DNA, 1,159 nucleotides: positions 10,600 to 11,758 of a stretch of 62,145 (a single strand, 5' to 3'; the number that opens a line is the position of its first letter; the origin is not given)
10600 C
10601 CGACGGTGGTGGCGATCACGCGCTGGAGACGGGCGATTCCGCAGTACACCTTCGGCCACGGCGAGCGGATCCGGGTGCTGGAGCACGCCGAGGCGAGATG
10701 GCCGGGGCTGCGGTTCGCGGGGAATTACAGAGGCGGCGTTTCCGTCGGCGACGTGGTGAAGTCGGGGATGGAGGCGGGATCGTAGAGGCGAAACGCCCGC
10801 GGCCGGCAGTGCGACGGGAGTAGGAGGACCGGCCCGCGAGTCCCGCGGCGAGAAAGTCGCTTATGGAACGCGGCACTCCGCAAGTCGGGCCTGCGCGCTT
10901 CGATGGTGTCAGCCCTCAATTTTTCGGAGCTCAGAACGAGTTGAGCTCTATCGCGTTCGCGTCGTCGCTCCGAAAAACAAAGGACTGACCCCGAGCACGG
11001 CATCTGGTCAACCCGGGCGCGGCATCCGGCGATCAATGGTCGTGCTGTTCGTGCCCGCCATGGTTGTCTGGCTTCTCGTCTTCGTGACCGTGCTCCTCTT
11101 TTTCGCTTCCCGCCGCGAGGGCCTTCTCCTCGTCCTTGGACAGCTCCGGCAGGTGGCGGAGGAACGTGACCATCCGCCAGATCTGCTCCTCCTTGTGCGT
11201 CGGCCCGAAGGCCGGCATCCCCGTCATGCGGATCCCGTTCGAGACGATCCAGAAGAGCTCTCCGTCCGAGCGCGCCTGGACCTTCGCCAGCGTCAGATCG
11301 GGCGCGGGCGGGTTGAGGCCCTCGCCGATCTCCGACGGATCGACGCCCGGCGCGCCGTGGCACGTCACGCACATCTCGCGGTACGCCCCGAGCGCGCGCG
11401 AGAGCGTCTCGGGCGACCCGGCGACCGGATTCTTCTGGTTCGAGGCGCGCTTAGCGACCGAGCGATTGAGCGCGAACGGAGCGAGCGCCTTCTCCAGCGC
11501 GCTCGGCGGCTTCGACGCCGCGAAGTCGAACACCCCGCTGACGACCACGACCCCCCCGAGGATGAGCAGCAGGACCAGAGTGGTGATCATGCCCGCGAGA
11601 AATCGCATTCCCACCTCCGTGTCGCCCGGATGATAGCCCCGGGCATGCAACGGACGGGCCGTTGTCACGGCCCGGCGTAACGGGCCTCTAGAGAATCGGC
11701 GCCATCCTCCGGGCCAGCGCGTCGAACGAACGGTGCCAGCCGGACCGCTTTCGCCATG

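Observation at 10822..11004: Two-copy, block-conserved ~184-nt intergenic element whose differences preserve helices (copy 1): candidate new structured RNA or non-autonomous element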

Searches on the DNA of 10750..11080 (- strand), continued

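Call 59: search_with_rna_model(model_id=R1, sources=[L076, L077, L078, L079, L080, L081, L082, L083, L084, L085, L086, L087, L088, L089, L090], max_evalue=0.1)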
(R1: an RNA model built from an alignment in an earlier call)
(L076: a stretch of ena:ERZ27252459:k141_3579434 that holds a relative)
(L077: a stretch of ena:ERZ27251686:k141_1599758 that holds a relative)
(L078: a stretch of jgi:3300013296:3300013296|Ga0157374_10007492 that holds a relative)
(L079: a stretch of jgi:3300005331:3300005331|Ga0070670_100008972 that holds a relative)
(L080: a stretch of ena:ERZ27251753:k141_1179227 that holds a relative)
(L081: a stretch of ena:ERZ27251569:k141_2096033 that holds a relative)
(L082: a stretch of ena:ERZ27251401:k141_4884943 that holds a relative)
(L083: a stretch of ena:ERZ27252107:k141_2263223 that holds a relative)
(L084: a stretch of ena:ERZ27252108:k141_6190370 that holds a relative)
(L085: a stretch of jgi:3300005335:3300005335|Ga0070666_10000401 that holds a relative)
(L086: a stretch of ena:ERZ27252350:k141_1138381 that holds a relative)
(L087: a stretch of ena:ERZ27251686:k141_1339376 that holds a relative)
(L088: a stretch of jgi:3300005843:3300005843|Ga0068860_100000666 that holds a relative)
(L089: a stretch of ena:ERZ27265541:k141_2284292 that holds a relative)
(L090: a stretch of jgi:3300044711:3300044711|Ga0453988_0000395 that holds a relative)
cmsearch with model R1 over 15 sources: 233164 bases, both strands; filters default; matches with E-value up to 0.1: 0.
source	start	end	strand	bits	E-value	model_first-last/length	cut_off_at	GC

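Call 74: search_dna_similar(query=window:10790-11040:+, collection=plasmids, mode=distant, max_evalue=0.01, max_rows=10)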
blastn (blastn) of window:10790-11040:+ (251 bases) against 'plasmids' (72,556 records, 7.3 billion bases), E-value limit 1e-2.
No match.

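Call 75: search_dna_similar(query=window:10790-11040:+, collection=phages, mode=distant, max_evalue=0.01, max_rows=10)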
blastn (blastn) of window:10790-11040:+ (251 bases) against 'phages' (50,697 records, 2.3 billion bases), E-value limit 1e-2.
No match.

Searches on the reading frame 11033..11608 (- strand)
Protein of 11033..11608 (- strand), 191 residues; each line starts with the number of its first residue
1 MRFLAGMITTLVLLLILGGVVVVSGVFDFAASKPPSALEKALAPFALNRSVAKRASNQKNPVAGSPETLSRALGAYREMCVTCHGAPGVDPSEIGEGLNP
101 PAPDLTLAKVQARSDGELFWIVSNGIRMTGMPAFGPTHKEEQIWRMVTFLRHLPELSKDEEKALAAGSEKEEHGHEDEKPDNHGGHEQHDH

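Call 67: search_protein_families(library=pfam, proteins=[window:11033-11608:-], max_evalue=0.001)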
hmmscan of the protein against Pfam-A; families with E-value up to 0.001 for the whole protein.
window:11033-11608:- (191 aa): 2 families
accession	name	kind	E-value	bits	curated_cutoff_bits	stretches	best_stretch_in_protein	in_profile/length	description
PF13442.11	Cytochrome_CBB3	-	2.5e-13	50.6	27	1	74-150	8-68/68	Cytochrome C oxidase, cbb3-type, subunit III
PF00034.26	Cytochrom_C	-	1.8e-05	26.4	21.3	1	76-153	8-89/90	Cytochrome c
